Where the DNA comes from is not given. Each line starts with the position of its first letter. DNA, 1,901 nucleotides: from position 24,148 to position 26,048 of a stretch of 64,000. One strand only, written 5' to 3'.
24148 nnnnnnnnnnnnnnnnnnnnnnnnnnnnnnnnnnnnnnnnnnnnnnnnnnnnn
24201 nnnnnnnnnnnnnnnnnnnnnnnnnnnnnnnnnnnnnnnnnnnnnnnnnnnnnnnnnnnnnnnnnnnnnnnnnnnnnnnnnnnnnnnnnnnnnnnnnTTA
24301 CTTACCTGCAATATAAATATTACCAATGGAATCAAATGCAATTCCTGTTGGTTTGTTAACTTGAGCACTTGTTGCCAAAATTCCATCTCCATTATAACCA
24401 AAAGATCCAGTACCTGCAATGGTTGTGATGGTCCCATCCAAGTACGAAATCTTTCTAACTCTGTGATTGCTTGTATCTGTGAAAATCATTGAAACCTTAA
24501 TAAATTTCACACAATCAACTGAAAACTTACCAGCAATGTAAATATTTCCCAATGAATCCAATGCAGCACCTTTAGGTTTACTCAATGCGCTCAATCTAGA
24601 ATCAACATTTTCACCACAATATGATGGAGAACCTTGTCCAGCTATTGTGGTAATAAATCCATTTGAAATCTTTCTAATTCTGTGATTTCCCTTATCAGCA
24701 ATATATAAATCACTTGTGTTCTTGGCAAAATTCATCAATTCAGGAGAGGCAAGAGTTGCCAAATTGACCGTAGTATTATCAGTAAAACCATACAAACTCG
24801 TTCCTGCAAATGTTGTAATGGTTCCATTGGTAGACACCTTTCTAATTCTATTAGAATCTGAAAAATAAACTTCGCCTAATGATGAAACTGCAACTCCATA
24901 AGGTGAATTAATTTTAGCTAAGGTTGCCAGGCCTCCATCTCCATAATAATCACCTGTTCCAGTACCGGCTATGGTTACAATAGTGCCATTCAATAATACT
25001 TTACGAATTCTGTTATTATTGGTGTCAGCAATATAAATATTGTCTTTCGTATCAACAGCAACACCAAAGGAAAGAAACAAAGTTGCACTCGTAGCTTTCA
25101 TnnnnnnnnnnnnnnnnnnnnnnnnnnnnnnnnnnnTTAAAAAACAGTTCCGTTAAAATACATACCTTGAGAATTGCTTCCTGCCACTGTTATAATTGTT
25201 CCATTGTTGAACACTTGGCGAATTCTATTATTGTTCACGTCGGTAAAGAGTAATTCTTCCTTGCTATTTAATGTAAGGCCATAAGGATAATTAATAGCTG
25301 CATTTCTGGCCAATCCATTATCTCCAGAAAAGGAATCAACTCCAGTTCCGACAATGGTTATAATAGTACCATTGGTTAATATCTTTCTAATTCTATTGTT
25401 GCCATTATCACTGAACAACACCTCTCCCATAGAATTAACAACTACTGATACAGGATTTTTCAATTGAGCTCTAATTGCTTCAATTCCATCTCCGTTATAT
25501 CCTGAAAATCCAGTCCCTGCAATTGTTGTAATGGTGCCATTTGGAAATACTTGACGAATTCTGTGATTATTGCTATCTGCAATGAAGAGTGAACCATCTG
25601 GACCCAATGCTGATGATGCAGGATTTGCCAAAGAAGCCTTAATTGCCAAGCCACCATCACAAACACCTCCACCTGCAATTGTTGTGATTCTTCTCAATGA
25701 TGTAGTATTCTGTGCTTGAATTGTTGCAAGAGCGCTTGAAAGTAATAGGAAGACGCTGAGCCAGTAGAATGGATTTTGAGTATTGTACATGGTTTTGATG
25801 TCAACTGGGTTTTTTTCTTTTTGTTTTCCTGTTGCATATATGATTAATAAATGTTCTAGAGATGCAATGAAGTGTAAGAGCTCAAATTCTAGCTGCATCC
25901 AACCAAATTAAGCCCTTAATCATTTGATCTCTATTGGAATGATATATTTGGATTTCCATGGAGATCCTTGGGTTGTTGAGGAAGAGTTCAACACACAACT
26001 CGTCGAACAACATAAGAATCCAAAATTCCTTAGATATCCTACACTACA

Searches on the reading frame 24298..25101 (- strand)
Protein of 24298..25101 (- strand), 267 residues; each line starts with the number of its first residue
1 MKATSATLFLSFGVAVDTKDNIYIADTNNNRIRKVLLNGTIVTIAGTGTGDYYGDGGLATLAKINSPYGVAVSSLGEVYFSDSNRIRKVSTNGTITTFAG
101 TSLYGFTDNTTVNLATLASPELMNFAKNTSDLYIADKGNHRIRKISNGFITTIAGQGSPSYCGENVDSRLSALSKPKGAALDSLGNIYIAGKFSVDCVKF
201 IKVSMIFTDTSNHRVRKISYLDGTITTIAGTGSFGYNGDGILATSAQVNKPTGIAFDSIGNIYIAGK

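Call 24: search_protein_families(library=pfam, proteins=[window:24298-25101:-], max_evalue=0.001)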
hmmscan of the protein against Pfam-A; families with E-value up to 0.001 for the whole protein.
window:24298-25101:- (267 aa): 5 families
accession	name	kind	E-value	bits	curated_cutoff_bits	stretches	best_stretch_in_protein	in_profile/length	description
PF25021.1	TEN_NHL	-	3.9e-26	92.3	27.1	1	53-102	130-179/357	Teneurin NHL domain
PF01436.27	NHL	-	2e-20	72.2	20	1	13-34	6-27/28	NHL repeat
PF06739.17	SBBP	-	4e-11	43.1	20.5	0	243-267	8-31/38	Beta-propeller repeat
PF08450.18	SGL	-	0.00059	20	26.3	0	71-191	92-201/246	SMP-30/Gluconolactonase/LRE-like region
PF24684.1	Vgb_lyase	-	0.00093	18.5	50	0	65-100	97-134/290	Virginiamycin B lyase family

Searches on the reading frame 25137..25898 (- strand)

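Call 24: search_protein_families(library=pfam, proteins=[window:25137-25898:-], max_evalue=0.001)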
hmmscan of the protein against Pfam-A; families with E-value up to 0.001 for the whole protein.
window:25137-25898:- (253 aa): 4 families
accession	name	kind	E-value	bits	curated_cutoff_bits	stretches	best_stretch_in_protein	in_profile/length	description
PF25021.1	TEN_NHL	-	2.8e-19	69.8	27.1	3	135-185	130-178/357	Teneurin NHL domain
PF01436.27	NHL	-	1.2e-14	53.9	20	1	92-116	3-27/28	NHL repeat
PF24684.1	Vgb_lyase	-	5.1e-08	32.5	50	0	147-237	55-131/290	Virginiamycin B lyase family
PF14810.12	TGT_C2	-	0.00047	20.8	25.3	0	94-122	15-43/72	Patch-forming domain C2 of tRNA-guanine transglycosylase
